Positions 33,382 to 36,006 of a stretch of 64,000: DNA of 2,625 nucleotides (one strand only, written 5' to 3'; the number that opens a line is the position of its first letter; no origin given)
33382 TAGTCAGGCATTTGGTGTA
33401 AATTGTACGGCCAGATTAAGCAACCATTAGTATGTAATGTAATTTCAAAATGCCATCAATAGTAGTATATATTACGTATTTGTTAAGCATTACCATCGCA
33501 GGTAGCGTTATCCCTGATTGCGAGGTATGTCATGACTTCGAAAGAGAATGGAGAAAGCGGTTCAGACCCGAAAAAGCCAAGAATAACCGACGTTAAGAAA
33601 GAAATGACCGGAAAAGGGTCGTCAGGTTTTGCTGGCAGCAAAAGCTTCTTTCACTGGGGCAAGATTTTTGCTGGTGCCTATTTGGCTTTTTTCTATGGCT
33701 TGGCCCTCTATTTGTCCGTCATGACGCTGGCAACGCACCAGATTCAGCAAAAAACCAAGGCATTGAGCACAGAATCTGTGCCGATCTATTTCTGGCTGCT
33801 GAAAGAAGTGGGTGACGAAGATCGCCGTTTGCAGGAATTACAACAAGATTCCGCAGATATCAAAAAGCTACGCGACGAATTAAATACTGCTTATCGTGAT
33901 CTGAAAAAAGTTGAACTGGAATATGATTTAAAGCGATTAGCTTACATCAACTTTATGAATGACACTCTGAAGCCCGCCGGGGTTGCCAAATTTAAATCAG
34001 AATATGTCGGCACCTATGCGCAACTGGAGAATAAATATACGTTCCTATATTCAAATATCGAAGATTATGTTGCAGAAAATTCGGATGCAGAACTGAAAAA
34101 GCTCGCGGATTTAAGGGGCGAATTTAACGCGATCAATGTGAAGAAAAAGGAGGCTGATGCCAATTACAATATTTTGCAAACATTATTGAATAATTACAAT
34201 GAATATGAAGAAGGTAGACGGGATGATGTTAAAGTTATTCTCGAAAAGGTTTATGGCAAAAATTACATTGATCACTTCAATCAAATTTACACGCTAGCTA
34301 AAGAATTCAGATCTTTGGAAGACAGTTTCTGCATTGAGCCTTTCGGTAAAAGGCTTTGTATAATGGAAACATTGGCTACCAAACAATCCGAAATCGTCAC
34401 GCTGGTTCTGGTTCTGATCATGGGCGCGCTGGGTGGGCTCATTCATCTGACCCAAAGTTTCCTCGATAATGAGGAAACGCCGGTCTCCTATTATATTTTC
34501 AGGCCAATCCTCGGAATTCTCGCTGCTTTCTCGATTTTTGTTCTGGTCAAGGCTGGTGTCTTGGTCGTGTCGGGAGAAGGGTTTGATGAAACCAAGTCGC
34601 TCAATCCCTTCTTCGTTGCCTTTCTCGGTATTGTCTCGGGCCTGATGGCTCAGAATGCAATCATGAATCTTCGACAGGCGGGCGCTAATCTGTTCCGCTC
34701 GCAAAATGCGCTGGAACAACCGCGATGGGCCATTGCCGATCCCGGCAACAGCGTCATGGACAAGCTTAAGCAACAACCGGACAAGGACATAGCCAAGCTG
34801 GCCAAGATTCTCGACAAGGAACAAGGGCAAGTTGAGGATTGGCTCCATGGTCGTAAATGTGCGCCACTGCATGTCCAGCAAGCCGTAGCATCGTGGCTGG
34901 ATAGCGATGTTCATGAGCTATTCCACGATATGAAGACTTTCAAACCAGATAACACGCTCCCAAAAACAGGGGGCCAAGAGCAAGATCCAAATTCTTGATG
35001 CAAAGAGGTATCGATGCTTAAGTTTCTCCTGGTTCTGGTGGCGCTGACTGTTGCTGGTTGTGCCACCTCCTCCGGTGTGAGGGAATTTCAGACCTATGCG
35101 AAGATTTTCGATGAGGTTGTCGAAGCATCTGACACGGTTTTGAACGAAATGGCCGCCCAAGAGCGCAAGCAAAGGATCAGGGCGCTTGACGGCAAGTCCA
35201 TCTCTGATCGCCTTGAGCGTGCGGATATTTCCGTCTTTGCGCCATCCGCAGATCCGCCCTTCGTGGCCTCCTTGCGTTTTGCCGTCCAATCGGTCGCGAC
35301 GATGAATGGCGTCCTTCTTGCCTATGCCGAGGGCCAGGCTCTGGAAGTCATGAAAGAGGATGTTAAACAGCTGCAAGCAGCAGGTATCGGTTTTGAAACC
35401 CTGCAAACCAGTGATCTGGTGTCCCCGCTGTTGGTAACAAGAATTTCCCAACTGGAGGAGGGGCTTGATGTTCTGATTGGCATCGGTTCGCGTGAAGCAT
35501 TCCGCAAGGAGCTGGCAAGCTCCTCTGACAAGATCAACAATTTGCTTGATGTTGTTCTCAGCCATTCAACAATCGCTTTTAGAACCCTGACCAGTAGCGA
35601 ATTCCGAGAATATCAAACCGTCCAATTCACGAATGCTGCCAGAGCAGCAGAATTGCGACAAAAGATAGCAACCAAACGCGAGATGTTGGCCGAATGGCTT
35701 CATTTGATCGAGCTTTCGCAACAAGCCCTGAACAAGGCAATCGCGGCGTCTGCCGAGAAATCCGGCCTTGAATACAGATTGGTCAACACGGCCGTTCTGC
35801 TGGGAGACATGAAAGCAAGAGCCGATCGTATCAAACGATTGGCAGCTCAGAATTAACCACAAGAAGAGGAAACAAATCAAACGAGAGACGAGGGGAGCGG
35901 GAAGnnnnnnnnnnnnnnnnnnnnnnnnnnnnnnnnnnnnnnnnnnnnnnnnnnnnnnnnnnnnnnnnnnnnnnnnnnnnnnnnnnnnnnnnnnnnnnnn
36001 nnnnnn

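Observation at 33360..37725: Candidate undescribed three-component envelope system beside tRNA-Ala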

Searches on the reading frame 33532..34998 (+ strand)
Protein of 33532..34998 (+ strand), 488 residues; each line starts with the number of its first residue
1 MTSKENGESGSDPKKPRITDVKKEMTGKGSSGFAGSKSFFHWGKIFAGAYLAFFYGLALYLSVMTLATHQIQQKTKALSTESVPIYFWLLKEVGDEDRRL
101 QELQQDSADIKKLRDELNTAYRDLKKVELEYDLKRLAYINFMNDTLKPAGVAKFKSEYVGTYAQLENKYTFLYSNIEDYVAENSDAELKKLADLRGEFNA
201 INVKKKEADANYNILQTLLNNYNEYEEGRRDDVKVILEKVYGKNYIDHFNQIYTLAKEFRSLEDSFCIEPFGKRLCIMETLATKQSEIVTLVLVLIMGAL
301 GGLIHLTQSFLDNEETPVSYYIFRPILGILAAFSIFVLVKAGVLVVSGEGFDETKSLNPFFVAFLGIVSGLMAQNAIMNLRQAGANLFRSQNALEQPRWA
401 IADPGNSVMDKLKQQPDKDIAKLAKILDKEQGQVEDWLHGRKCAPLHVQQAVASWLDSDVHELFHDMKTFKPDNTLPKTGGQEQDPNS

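Call 4: search_protein_families(library=pfam, proteins=[window:33532-34998:+], max_evalue=1)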
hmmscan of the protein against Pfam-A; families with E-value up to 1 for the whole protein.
window:33532-34998:+ (488 aa): 3 families
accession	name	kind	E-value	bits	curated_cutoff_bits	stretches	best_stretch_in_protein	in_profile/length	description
PF05566.18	Pox_vIL-18BP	-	0.00086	20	22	1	244-296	44-96/126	Orthopoxvirus interleukin 18 binding protein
PF20303.3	YLATT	-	0.057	13.7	26.7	1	290-340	5-53/107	YEATS-Like-Associating Three TM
PF18595.6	Nuf2_DHR10-like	-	0.43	11.1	28.4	0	97-129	46-78/117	Nuf2, DHR10-like domain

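Call 5: search_protein_families(library=padloc, proteins=[window:33532-34998:+], max_evalue=1)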
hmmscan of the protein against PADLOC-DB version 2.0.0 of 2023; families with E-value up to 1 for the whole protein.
window:33532-34998:+ (488 aa): 3 families
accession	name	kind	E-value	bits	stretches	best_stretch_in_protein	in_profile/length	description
PDLC03859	LmuB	-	0.0024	15.2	1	91-226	363-479/611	-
PDLC04662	PDC-M46A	-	0.098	10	1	80-239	49-209/349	-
PDLC03863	LmuB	-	0.14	8.8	1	88-233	182-299/610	-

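Call 6: search_protein_families(library=ncbifam, proteins=[window:33532-34998:+], max_evalue=1)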
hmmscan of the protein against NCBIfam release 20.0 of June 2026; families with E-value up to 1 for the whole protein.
window:33532-34998:+ (488 aa): 4 families
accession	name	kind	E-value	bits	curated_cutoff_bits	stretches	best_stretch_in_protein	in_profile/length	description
NF000424.4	CfrAB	exception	0.046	13.1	530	1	212-297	4-80/338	Cfr family 23S rRNA (adenine(2503)-C(8))-methyltransferase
NF011024.0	PRK14453.1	equivalog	0.062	12.5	468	1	209-296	5-83/348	23S rRNA (adenine(2503)-C(8))-methyltransferase Cfr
NF045780.1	TrlF_fam_ATP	equivalog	0.063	11.9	350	1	83-230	504-641/944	TrlF family AAA-like ATPase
NF045487.1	ASRP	equivalog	0.11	11.1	300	1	91-233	142-286/593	archaea-specific SMC-related protein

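Call 7: search_protein_families(library=phrogs, proteins=[window:33532-34998:+], max_evalue=1)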
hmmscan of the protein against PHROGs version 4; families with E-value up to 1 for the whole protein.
window:33532-34998:+ (488 aa): 3 families
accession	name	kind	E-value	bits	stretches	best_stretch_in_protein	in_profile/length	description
phrog_10127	-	unknown function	0.22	13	1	111-147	43-79/103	-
phrog_26174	-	unknown function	0.27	12.2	1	193-248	24-76/145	-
phrog_491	-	DNA, RNA and nucleotide metabolism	0.51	11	0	150-190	44-84/176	Mu Gam-like end protection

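Call 17: find_homologous_proteins(query=window:33532-34998:+)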
Query window:33532-34998:+ (488 aa): 10 proteins with E <= 0.001 among 8000 candidates.
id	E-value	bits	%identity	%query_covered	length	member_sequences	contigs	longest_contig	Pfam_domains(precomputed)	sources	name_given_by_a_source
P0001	0.0e+0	1100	100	100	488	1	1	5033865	-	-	-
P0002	5.9e-191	653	64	99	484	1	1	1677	-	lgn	-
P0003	5.4e-172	591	63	91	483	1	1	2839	-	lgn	-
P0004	4.0e-81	291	37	92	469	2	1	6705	-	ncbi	-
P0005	8.1e-81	290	38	92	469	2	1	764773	-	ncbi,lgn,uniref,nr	ncbi:hypothetical protein [Cohaesibacter gelatinilyticus]|uniref:Uncharacterized protein n=1 Tax=Coh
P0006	5.7e-57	212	34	87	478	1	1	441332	-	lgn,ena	-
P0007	1.3e-54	204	33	88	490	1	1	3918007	-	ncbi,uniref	ncbi:hypothetical protein [Coralliovum pocilloporae]|uniref:hypothetical protein n=1 Tax=Coralliovum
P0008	4.5e-46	176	33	87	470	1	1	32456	-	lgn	-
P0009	3.6e-21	94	33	42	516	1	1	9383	-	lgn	-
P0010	1.2e-5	42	29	30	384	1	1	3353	-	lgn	-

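Call 22: find_encoding_contigs(protein=P0003, flank=8000, max_places=2)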
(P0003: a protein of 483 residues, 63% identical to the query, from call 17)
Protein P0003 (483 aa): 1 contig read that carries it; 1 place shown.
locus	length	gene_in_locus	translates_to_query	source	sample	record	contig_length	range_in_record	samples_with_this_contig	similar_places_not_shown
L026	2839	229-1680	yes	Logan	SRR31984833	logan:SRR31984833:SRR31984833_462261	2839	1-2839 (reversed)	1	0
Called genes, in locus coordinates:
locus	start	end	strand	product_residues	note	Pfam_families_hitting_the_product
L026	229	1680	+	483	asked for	-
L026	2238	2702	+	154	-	PF01161:PBP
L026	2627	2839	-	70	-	?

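Call 23: find_encoding_contigs(protein=P0006, flank=8000, max_places=2)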
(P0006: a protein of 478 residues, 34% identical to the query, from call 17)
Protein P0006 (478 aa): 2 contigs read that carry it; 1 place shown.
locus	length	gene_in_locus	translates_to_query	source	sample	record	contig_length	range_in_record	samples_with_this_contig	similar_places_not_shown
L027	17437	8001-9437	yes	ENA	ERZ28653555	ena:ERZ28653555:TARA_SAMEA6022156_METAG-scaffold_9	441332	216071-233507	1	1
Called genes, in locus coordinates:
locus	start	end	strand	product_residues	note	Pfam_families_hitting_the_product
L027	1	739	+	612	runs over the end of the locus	PF11812:DUF3333, PF00528:BPD_transp_1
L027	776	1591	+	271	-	PF00005:ABC_tran, PF02463:SMC_N (weak), PF13304:AAA_21 (faint)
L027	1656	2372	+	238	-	PF01895:PhoU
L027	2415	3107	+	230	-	PF00072:Response_reg, PF00486:Trans_reg_C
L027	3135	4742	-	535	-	PF02776:TPP_enzyme_N, PF00205:TPP_enzyme_M, PF02775:TPP_enzyme_C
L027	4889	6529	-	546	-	PF00501:AMP-binding, PF13193:AMP-binding_C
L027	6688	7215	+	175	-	PF02870:Methyltransf_1N, PF01035:DNA_binding_1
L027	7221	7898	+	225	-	PF07298:NnrU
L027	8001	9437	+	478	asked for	-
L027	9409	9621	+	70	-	-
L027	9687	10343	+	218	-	PF03734:YkuD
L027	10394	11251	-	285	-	PF00756:Esterase, PF02230:Abhydrolase_2 (faint)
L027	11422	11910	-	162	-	PF03625:DUF302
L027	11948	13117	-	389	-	PF04143:Sulf_transp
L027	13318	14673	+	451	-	-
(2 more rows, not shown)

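Call 24: find_encoding_contigs(protein=P0008, flank=8000, max_places=2)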
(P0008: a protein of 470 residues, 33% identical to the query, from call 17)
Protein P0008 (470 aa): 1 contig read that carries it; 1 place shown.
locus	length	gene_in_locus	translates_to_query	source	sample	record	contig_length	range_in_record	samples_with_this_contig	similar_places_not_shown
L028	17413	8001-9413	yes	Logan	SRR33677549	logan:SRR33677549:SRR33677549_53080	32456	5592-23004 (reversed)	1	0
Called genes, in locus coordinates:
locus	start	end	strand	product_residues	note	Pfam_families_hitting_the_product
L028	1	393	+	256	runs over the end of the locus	PF00005:ABC_tran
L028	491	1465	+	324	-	PF09084:NMT1, PF13379:NMT1_2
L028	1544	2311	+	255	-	PF00528:BPD_transp_1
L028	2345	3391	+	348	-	PF00355:Rieske, PF19112:VanA_C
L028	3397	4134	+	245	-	PF00106:adh_short, PF08659:KR, PF13561:adh_short_C2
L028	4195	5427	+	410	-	PF07992:Pyr_redox_2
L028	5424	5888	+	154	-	PF00258:Flavodoxin_1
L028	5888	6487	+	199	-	PF13576:Pentapeptide_3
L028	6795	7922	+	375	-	PF07995:GSDH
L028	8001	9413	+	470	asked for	-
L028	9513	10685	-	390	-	PF01612:DNA_pol_A_exo1, PF00570:HRDC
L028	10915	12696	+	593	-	PF01336:tRNA_anti-codon, PF00152:tRNA-synt_2, PF02938:GAD (weak)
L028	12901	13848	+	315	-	PF24644:DUF7638, PF24645:DUF7639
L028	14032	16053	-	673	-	-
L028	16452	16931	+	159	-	PF02675:AdoMet_dc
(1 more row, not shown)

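Call 25: find_encoding_contigs(protein=P0005, flank=8000, max_places=2)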
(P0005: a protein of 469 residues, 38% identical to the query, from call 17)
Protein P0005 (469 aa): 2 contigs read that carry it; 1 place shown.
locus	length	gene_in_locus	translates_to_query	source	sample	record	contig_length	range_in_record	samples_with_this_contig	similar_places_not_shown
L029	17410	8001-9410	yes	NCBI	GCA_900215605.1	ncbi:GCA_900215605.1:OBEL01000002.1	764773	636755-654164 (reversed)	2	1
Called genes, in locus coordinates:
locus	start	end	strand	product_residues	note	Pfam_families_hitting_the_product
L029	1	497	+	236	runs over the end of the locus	PF00702:Hydrolase, PF13419:HAD_2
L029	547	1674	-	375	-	PF08240:ADH_N, PF00107:ADH_zinc_N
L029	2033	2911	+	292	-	PF00126:HTH_1, PF03466:LysR_substrate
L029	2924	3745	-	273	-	PF00583:Acetyltransf_1 (weak)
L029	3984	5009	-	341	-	PF08240:ADH_N, PF13602:ADH_zinc_N_2 (weak)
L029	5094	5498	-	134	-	-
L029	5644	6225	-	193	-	PF00027:cNMP_binding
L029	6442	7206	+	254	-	PF00106:adh_short, PF08659:KR, PF13561:adh_short_C2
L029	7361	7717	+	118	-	PF00376:MerR, PF13411:MerR_1, PF09278:MerR-DNA-bind (weak)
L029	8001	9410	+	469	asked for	-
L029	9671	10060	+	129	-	PF00903:Glyoxalase (faint)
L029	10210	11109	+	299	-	PF27100:DcsG_N, PF02955:GSH-S_ATP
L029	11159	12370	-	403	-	PF04542:Sigma70_r2, PF20239:DUF6596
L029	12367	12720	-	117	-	PF03795:YCII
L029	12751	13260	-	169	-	PF10604:Polyketide_cyc2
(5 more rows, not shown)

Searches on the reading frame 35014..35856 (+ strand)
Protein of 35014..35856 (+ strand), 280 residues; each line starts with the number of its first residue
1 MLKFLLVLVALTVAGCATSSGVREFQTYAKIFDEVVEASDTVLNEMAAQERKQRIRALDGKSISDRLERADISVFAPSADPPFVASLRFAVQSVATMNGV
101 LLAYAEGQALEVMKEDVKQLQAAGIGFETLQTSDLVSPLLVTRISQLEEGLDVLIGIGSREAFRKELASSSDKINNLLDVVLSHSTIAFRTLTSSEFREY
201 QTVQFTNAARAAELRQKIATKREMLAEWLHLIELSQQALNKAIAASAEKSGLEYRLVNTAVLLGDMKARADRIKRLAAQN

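Call 4: search_protein_families(library=pfam, proteins=[window:35014-35856:+], max_evalue=1)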
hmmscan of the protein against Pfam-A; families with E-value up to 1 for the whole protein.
window:35014-35856:+ (280 aa): 3 families
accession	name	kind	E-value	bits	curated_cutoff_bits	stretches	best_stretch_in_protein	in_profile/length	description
PF13309.12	HTH_22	-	0.13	12.8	29.6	1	29-61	3-35/63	HTH domain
PF24881.1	DUF7739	-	0.14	13.2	27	1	180-245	25-91/98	Domain of unknown function (DUF7739)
PF06394.18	Pepsin-I3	-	0.17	12.5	21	1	187-225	34-72/74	Pepsin inhibitor-3-like repeated domain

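Call 5: search_protein_families(library=padloc, proteins=[window:35014-35856:+], max_evalue=1)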
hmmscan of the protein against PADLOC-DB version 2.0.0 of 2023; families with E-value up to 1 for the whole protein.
window:35014-35856:+ (280 aa): 0 families

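Call 6: search_protein_families(library=ncbifam, proteins=[window:35014-35856:+], max_evalue=1)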
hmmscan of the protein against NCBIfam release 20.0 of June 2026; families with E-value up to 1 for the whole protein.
window:35014-35856:+ (280 aa): 2 families
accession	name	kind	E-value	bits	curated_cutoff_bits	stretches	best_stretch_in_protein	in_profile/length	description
NF040598.1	Ala_zip_lipo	subfamily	0.039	14.5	43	1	5-47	7-49/90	Lpp/OprI family alanine-zipper lipoprotein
NF033216.1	lipo_YgdI_YgdR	subfamily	0.2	11.6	42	0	4-21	7-24/71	YgdI/YgdR family lipoprotein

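Call 7: search_protein_families(library=phrogs, proteins=[window:35014-35856:+], max_evalue=1)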
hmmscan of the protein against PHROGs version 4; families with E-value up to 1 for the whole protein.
window:35014-35856:+ (280 aa): 2 families
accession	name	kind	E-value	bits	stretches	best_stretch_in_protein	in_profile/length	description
phrog_8801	-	unknown function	0.084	14.4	1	3-37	3-41/94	-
phrog_812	-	lysis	0.28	12.4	0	2-20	3-21/102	Rz-like spanin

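Call 18: find_homologous_proteins(query=window:35014-35856:+)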
Query window:35014-35856:+ (280 aa): 22 proteins with E <= 0.001 among 4702 candidates.
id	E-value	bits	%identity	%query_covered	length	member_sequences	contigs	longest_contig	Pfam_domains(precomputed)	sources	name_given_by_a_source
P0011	7.6e-167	571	100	100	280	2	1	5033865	-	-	-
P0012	4.4e-96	339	64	95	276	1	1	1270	-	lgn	-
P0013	1.3e-94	334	63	100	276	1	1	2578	-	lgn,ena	-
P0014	2.1e-92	327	59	100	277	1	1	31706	-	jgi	-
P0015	6.7e-90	319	59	100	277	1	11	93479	-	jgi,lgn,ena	-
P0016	5.7e-89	316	59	100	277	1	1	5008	-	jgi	-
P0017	7.3e-89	315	60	100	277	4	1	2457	-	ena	-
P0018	1.1e-88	315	59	100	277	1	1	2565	-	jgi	jgi:hypothetical protein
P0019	2.0e-88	314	59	100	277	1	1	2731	-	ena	-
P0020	5.3e-87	309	55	100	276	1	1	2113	-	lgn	-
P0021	2.4e-86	307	58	100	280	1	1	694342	-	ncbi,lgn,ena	-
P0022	4.9e-86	306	55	100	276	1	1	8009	-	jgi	jgi:hypothetical protein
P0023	1.8e-84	301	55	100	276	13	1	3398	-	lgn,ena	-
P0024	1.0e-83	299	55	100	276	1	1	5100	-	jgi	-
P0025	1.8e-83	298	55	100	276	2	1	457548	-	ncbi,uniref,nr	ncbi:hypothetical protein [uncultured Tateyamaria sp.]|uniref:hypothetical protein n=1 Tax=unculture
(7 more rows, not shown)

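Call 19: find_encoding_contigs(protein=P0021, flank=8000, max_places=2)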
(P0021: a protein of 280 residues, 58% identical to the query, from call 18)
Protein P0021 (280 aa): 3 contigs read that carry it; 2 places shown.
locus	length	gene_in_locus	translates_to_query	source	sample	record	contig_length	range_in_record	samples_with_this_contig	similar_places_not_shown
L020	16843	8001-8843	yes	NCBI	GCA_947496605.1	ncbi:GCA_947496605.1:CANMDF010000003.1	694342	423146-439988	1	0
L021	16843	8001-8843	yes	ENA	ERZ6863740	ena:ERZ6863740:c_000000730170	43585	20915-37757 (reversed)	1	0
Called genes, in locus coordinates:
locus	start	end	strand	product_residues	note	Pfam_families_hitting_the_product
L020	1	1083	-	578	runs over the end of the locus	PF04134:DCC1-like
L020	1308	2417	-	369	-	PF01555:N6_N4_Mtase, PF18755:RAMA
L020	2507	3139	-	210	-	PF01351:RNase_HII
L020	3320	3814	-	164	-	-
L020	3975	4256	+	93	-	-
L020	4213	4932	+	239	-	-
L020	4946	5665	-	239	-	PF08279:HTH_11, PF13280:WYL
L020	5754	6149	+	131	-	PF01042:Ribonuc_L-PSP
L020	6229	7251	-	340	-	PF00356:LacI, PF00532:Peripla_BP_1, PF13377:Peripla_BP_3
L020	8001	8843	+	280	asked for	-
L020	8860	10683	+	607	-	PF08291:Peptidase_M15_3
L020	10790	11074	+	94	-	-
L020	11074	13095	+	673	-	PF00656:Peptidase_C14, PF01471:PG_binding_1, PF03781:FGE-sulfatase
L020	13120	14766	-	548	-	PF08479:POTRA_2, PF03865:ShlB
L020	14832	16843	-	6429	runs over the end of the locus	-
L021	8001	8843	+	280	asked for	-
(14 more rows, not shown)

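Call 20: find_encoding_contigs(protein=P0025, flank=8000, max_places=2)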
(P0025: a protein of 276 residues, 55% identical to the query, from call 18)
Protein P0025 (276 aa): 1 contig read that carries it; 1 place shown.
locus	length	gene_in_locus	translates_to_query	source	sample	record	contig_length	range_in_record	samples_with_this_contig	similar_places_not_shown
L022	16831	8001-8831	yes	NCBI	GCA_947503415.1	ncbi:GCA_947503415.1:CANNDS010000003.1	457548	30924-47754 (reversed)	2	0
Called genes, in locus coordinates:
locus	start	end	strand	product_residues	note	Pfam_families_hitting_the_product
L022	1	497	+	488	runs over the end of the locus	PF17149:CHASE5 (faint), PF00512:HisKA, PF02518:HATPase_c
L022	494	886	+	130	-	PF00072:Response_reg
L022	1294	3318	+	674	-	PF17990:LodA_N, PF18417:LodA_C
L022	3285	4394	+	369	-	PF01266:DAO (faint), PF01494:FAD_binding_3 (weak), PF04820:Trp_halogenase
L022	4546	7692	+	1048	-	PF13442:Cytochrome_CBB3 (faint)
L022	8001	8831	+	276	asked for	-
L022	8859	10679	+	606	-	PF08291:Peptidase_M15_3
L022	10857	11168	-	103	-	PF07883:Cupin_2, PF02311:AraC_binding (weak)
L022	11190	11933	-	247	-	PF00106:adh_short, PF08659:KR, PF23441:SDR, PF13561:adh_short_C2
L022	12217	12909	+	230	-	PF00392:GntR, PF07729:FCD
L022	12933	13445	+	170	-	PF00578:AhpC-TSA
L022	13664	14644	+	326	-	PF03480:DctP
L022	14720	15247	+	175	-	PF04290:DctQ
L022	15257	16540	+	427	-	PF06808:DctM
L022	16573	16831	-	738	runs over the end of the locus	PF12860:PAS_7, PF13188:PAS_8 (faint), PF12860:PAS_7, PF00512:HisKA, PF02518:HATPase_c, PF00072:Response_reg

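Call 21: find_encoding_contigs(protein=P0015, flank=8000, max_places=3)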
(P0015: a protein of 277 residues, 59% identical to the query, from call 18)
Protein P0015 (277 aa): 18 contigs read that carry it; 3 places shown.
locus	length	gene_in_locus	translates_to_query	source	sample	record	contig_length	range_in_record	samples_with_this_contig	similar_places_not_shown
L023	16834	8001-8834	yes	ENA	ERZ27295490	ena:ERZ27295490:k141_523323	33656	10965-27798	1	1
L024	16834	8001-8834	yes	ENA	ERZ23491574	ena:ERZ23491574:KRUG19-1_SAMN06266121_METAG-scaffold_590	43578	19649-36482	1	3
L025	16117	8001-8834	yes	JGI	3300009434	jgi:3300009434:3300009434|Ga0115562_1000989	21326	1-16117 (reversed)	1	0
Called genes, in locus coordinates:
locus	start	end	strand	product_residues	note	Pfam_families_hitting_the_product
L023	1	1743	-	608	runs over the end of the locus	PF00004:AAA, PF07728:AAA_5 (weak)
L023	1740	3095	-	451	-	PF14065:Pvc16_N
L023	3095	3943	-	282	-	-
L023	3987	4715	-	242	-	PF12322:T4_baseplate (faint)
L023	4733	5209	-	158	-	PF06841:Phage_T4_gp19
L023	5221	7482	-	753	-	PF17482:Phage_sheath_1C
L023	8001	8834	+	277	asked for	-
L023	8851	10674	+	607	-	PF08291:Peptidase_M15_3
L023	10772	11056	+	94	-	-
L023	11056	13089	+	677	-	PF00656:Peptidase_C14, PF01471:PG_binding_1, PF03781:FGE-sulfatase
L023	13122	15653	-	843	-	PF12860:PAS_7 (weak), PF02518:HATPase_c, PF00072:Response_reg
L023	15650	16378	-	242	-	PF00072:Response_reg, PF00486:Trans_reg_C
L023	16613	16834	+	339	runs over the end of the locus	PF01547:SBP_bac_1, PF13531:SBP_bac_11, PF13416:SBP_bac_8, PF13343:SBP_bac_6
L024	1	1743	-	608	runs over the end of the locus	PF00004:AAA, PF07728:AAA_5 (weak)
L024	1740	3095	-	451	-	PF14065:Pvc16_N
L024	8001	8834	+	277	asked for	-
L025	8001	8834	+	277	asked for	-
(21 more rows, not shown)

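Call 62: search_protein_families(library=pfam, proteins=[L023:10772-11056:+, L023:11056-13089:+], max_evalue=0.1)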
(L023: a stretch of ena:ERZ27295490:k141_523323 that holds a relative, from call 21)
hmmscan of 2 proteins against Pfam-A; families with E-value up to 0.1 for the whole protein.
L023:10772-11056:+ (94 aa): 2 families
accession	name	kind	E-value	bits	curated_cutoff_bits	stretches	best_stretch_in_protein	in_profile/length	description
PF23494.1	bPH_10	-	0.0099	15.7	27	1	5-86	10-95/151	YqeB-like bacterial PH domain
PF03759.18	PRONE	-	0.052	12.9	27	1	38-82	21-65/361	PRONE (Plant-specific Rop nucleotide exchanger)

L023:11056-13089:+ (677 aa): 4 families
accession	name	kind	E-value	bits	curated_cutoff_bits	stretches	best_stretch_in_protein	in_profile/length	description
PF03781.23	FGE-sulfatase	-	4.2e-34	118.8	23.3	1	422-674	7-255/255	Sulfatase-modifying factor enzyme 1-like domain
PF01471.23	PG_binding_1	-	1.2e-12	48.2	23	1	328-379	4-55/57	Putative peptidoglycan binding domain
PF00656.27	Peptidase_C14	-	3.7e-09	37.1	21.4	1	50-240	2-196/233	Caspase domain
PF08823.16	PG_binding_2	-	0.0063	17.2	21.1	1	331-362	20-51/74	Putative peptidoglycan binding domain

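Call 95: search_dna_similar(query=window:35014-35856:+, collection=phages, mode=protein, max_evalue=0.01)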
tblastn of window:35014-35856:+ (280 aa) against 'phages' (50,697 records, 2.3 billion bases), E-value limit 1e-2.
No match.

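Call 97: search_dna_similar(query=window:35014-35856:+, collection=plasmids, mode=protein, max_evalue=0.001)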
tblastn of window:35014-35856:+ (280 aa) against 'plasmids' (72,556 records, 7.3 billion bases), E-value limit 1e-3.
No match.
